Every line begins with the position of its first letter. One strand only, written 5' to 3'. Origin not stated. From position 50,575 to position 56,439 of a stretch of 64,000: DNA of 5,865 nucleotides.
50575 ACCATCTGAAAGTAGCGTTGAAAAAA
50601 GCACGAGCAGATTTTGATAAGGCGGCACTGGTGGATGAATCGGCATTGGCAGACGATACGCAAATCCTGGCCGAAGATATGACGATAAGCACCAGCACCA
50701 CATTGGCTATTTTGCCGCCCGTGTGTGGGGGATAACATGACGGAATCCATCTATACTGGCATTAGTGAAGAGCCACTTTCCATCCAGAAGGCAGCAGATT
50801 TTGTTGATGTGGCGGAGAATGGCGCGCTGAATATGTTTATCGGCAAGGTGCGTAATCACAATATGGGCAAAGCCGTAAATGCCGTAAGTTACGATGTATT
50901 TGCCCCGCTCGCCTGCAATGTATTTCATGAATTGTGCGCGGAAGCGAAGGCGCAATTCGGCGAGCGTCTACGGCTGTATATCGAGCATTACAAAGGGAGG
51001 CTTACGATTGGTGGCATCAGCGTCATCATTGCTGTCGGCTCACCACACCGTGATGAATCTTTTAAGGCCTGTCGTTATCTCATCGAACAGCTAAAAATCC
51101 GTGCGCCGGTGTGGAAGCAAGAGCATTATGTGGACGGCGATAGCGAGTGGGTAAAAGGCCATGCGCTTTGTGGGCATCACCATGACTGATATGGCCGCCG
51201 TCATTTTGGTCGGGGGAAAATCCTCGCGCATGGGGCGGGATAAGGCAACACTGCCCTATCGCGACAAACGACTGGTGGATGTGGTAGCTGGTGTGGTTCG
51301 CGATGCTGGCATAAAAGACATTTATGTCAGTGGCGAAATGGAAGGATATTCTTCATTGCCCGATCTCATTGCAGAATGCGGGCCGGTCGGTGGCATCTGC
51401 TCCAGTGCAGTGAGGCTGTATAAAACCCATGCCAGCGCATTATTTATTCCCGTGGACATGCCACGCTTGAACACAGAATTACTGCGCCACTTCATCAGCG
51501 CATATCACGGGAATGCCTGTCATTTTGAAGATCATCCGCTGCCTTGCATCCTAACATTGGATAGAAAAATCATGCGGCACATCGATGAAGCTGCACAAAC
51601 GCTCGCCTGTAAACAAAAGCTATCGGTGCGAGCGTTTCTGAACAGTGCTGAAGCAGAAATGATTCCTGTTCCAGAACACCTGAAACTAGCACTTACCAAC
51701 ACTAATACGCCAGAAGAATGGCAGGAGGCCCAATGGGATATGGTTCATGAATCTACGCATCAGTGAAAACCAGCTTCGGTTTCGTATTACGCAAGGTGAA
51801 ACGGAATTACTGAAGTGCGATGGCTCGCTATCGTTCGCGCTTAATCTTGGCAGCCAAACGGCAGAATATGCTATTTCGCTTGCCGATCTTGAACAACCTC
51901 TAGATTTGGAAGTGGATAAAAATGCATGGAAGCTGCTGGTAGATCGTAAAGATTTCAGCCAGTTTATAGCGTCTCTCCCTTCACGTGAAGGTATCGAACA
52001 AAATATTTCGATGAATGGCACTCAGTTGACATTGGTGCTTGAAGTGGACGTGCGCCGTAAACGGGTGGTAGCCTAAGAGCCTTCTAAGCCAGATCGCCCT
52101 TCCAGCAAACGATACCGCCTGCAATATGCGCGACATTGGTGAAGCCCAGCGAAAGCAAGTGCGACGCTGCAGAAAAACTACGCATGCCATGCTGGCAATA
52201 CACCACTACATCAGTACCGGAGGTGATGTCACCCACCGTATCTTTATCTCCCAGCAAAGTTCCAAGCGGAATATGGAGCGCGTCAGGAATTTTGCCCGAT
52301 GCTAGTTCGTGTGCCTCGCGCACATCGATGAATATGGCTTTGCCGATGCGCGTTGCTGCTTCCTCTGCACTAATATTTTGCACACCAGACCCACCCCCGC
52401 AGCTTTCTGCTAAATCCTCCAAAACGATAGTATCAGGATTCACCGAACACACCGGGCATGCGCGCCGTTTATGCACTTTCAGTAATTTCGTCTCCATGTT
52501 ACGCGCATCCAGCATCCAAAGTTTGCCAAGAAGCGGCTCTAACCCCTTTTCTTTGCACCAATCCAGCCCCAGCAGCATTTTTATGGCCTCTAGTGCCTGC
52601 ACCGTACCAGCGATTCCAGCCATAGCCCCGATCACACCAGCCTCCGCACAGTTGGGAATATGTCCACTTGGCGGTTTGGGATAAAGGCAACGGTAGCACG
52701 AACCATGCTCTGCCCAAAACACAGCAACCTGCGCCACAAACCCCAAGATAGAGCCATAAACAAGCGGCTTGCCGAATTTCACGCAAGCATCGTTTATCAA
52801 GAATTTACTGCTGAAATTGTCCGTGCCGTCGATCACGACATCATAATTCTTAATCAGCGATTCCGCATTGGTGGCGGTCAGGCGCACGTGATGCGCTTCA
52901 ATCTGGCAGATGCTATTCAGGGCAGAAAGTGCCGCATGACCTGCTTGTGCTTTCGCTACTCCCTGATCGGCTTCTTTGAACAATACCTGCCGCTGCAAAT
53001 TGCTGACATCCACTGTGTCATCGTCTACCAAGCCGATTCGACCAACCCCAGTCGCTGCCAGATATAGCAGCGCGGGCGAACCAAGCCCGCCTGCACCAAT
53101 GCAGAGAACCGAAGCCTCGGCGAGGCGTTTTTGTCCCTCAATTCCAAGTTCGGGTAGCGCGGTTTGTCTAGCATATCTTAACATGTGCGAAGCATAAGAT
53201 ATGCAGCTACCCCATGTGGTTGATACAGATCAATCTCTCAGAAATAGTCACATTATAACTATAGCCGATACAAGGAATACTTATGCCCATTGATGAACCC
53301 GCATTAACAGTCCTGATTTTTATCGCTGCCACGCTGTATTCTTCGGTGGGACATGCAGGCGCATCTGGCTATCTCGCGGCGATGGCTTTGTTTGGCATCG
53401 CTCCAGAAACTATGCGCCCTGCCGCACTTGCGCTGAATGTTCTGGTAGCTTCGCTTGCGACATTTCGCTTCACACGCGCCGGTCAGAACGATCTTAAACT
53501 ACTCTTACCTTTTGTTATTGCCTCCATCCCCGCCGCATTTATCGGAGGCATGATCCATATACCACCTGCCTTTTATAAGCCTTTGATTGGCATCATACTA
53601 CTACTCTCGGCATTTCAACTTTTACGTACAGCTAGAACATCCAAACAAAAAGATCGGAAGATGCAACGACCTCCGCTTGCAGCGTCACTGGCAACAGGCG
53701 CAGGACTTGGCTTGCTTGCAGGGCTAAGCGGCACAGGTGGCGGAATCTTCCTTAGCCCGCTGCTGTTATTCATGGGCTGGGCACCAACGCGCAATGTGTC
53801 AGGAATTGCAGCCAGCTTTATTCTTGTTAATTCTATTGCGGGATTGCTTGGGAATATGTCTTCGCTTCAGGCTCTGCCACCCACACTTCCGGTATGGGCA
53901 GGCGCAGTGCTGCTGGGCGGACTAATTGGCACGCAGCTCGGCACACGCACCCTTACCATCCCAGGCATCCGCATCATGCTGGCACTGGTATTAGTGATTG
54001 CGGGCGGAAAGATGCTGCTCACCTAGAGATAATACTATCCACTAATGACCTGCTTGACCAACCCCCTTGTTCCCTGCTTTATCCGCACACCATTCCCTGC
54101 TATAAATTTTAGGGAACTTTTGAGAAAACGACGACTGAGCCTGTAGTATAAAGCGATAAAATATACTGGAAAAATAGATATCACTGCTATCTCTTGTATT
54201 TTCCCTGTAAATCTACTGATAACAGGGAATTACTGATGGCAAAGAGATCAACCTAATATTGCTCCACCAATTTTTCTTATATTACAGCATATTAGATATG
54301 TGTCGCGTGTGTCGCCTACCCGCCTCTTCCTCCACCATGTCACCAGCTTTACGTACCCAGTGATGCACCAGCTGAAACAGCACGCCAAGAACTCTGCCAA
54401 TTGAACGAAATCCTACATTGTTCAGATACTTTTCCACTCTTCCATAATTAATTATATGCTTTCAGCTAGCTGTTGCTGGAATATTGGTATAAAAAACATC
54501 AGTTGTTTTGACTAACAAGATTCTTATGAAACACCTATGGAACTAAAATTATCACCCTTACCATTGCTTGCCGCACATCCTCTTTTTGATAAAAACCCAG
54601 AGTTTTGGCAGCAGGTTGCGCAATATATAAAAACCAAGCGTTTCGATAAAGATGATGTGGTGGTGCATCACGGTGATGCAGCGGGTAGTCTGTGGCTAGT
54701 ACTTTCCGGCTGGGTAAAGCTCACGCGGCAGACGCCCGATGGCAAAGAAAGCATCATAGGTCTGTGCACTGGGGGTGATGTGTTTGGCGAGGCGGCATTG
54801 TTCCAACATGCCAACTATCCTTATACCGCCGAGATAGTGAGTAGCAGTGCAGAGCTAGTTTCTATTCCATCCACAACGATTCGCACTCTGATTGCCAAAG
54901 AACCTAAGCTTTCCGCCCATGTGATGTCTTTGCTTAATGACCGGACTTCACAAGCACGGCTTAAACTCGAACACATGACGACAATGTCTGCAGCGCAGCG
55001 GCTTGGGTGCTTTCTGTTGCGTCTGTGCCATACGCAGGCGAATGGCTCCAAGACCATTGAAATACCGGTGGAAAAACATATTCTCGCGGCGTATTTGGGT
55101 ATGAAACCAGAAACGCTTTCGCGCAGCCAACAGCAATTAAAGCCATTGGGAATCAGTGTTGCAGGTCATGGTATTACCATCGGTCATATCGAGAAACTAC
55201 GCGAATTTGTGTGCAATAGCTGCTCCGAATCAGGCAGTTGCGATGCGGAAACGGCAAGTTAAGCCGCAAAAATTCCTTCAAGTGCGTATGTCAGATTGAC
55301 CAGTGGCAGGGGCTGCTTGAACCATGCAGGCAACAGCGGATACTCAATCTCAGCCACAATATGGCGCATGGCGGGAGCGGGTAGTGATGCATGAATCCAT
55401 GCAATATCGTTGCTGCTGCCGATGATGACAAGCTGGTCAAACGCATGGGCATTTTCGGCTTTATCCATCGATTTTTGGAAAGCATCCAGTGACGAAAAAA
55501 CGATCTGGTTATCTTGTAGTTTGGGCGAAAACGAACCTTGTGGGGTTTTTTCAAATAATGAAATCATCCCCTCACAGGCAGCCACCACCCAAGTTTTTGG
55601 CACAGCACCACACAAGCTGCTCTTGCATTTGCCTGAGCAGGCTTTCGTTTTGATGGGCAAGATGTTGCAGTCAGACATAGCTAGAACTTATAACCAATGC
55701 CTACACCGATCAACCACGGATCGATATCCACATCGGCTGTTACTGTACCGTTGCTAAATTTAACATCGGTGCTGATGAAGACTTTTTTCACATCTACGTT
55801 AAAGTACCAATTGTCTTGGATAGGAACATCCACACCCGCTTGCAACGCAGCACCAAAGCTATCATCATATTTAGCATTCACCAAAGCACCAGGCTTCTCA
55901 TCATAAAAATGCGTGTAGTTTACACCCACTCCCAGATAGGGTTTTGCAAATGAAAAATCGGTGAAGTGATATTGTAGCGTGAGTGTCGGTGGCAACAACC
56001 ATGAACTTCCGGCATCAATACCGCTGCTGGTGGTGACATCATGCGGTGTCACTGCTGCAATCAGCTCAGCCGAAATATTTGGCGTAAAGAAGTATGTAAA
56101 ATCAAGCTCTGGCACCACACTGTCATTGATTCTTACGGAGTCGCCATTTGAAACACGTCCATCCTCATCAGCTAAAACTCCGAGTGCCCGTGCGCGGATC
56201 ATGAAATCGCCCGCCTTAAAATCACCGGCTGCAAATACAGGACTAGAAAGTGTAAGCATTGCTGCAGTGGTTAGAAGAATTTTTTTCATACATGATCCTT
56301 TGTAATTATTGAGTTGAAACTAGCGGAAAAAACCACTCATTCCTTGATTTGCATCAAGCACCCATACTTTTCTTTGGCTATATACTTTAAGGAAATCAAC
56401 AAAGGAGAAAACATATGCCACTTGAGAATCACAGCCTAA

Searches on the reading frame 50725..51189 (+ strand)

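Call 13: search_protein_families(library=pfam, proteins=[window:50725-51189:+], max_evalue=0.00001)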
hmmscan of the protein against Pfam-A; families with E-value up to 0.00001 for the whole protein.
window:50725-51189:+ (154 aa): 1 family
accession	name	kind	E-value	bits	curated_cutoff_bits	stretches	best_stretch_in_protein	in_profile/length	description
PF02391.22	MoaE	-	8.9e-29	100.4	23.4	1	13-124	1-112/114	MoaE protein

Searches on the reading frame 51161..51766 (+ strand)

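Call 13: search_protein_families(library=pfam, proteins=[window:51161-51766:+], max_evalue=0.00001)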
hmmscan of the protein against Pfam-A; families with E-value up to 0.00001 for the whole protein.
window:51161-51766:+ (201 aa): 1 family
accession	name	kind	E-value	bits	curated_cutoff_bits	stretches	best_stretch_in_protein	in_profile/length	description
PF12804.13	NTP_transf_3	-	1.6e-22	80.8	27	1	13-145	1-145/160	MobA-like NTP transferase domain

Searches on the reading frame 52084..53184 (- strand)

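Call 13: search_protein_families(library=pfam, proteins=[window:52084-53184:-], max_evalue=0.00001)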
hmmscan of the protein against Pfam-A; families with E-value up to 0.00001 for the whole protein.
window:52084-53184:- (366 aa): 2 families
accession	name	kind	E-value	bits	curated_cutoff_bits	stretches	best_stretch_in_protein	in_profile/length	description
PF00899.27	ThiF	-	1.9e-76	256.8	28.1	1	4-244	1-237/238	ThiF family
PF00581.25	Rhodanese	-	1.6e-15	57.8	22.2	1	273-363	2-101/102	Rhodanese-like domain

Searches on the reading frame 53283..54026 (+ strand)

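Call 13: search_protein_families(library=pfam, proteins=[window:53283-54026:+], max_evalue=0.00001)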
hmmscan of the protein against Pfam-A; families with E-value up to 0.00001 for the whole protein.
window:53283-54026:+ (247 aa): 1 family
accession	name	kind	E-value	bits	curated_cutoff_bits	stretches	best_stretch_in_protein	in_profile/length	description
PF01925.25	TauE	-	6.9e-31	108.2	32.6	1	10-244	3-237/237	Sulfite exporter TauE/SafE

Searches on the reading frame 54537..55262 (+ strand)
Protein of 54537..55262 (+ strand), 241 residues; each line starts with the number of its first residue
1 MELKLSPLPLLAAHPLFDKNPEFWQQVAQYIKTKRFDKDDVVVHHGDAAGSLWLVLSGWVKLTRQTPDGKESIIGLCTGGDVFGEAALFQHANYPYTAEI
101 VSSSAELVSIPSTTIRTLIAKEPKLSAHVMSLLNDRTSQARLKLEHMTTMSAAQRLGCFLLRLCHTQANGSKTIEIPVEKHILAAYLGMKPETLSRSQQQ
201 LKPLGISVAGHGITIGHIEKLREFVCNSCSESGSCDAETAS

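Call 13: search_protein_families(library=pfam, proteins=[window:54537-55262:+], max_evalue=0.00001)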
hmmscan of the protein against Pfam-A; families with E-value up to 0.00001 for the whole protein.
window:54537-55262:+ (241 aa): 2 families
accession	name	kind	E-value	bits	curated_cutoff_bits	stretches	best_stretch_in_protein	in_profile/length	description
PF00027.35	cNMP_binding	-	1.1e-20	73.8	27.5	1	34-121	2-88/89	Cyclic nucleotide-binding domain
PF13545.12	HTH_Crp_2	-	2.7e-11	43.7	27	1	154-223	1-69/70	Crp-like helix-turn-helix domain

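Call 69: search_protein_families(library=ncbifam, proteins=[window:54537-55262:+], max_evalue=0.00001)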
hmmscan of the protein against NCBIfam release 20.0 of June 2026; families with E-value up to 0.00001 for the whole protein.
window:54537-55262:+ (241 aa): 12 families
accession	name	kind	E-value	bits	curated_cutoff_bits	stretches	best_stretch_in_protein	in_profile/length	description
NF006901.0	PRK09392.1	equivalog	1.3e-29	103.2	211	1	15-225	13-221/236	transcriptional activator FtrB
NF050815.1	TransActFtrBCaul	equivalog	4.7e-19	68.6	300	1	4-221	4-219/251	transcriptional activator FtrB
NF008365.0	PRK11161.1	subfamily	2.9e-15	56.2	228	1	25-227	40-245/250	fumarate/nitrate reduction transcriptional regulator Fnr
NF008732.0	PRK11753.1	equivalog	3.9e-15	55.9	266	1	26-167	18-159/214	cAMP-activated global transcriptional regulator CRP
NF050806.1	TransRegFixKCaul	equivalog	5.9e-13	48.5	300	1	32-203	24-190/215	transcriptional regulator FixK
NF041163.2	encap_f2b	equivalog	2.4e-12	46.7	400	1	21-153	85-217/450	family 2B encapsulin nanocompartment shell protein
NF045989.1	TransRegFnrLRhodb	equivalog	7e-12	45.1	300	1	33-209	38-218/245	transcriptional regulator FnrL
TIGR03697.1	NtcA_cyano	equivalog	7.1e-11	42.2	244.95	1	42-201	4-167/193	global nitrogen regulator NtcA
NF007707.0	PRK10402.1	subfamily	7.7e-09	35.5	180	1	23-168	23-167/226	transcriptional regulator YeiL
NF053664.1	TransRegPtrACyano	equivalog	3.5e-08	33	300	1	50-164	28-134/196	Crp/Fnr family transcriptional regulator PtrA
NF052518.1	TransRegLdrP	equivalog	1.1e-07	32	300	1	34-170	2-130/195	transcriptional regulator LdrP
NF010499.0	PRK13918.1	equivalog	3e-06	26.9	274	1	28-223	9-199/205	CRP/FNR family transcriptional regulator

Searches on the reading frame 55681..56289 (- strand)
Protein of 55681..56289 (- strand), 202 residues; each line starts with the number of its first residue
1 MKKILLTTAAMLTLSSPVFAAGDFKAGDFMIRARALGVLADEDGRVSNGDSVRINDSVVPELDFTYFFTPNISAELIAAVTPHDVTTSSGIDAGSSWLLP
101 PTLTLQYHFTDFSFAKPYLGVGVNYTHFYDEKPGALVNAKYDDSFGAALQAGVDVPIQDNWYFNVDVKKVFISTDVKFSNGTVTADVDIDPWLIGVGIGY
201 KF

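Call 13: search_protein_families(library=pfam, proteins=[window:55681-56289:-], max_evalue=0.00001)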
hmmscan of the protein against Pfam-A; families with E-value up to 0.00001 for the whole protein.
window:55681-56289:- (202 aa): 2 families
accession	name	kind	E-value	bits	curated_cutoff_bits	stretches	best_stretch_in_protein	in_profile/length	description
PF03922.20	OmpW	-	4.2e-50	170.8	24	1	25-202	1-195/195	OmpW family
PF13505.12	OMP_b-brl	-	3.1e-10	40.9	28.7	1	7-202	2-175/175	Outer membrane protein beta-barrel domain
